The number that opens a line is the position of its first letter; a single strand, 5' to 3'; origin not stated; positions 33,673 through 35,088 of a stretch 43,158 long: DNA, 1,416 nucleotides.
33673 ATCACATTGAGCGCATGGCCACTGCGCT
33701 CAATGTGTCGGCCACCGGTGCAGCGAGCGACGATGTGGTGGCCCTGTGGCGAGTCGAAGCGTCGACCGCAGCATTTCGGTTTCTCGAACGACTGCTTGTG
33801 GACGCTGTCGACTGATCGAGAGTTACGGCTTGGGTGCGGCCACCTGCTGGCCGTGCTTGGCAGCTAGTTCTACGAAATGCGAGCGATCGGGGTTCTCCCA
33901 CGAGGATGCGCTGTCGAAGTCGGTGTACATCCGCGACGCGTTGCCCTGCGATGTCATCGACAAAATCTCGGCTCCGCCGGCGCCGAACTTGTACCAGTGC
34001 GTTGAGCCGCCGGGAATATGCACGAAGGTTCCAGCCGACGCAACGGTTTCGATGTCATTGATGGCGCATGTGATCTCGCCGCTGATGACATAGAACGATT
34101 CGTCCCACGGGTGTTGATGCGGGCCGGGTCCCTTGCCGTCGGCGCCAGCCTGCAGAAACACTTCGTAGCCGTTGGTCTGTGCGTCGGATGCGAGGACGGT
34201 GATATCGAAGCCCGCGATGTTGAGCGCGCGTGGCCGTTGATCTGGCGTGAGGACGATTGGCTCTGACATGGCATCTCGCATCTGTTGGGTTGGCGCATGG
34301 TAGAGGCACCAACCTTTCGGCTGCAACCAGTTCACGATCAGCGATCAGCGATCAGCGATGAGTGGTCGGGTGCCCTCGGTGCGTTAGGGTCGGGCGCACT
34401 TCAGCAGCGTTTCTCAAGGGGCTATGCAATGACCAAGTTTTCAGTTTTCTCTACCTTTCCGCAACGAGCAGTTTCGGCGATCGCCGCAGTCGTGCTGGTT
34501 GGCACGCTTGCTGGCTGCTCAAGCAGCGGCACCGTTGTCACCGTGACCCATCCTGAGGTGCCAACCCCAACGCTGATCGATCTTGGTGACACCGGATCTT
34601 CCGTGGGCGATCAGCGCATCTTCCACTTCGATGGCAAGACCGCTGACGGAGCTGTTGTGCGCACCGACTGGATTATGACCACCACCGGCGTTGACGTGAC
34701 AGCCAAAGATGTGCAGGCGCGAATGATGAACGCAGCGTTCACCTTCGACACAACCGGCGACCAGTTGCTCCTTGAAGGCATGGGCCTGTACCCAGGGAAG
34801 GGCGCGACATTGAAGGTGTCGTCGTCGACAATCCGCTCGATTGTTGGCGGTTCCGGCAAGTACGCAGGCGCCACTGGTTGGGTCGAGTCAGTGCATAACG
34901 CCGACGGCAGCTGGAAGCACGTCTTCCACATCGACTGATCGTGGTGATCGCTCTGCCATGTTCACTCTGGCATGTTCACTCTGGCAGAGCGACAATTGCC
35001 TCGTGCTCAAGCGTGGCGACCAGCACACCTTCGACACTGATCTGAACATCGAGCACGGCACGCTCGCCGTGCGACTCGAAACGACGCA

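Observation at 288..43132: Family of 49-bp near-perfect palindromes, six copies, all intergenic, with compensatory stem changes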

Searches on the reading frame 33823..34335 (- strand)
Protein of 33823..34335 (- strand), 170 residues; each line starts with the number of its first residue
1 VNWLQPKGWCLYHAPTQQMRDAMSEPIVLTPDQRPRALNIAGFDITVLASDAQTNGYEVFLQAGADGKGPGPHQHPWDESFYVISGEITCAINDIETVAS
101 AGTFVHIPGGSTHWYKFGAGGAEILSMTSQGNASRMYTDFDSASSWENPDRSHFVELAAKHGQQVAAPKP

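Call 14: search_protein_families(library=pfam, proteins=[window:33823-34335:-])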
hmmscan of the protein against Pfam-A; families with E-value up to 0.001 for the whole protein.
window:33823-34335:- (170 aa): 2 families
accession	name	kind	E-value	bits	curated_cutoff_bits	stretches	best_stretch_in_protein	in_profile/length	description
PF07883.17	Cupin_2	-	1.4e-11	44.4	27.2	1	67-116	8-57/70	Cupin domain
PF12973.13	Cupin_7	-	3.3e-05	24.1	27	1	40-115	17-87/105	ChrR Cupin-like domain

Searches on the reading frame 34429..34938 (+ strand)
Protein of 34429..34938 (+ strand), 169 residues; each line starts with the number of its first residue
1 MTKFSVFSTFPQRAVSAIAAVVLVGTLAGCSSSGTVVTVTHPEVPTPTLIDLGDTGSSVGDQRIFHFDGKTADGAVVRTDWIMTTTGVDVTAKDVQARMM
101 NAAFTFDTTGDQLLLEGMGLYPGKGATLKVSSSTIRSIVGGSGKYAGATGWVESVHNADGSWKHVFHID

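Call 50: search_protein_families(library=ncbifam, proteins=[window:34429-34938:+], max_evalue=0.01)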
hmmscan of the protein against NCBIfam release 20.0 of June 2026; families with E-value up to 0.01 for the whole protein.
window:34429-34938:+ (169 aa): 1 family
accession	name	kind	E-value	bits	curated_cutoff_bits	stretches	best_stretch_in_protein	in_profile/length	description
NF033216.1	lipo_YgdI_YgdR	subfamily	0.0058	16.5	42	0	13-38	2-26/71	YgdI/YgdR family lipoprotein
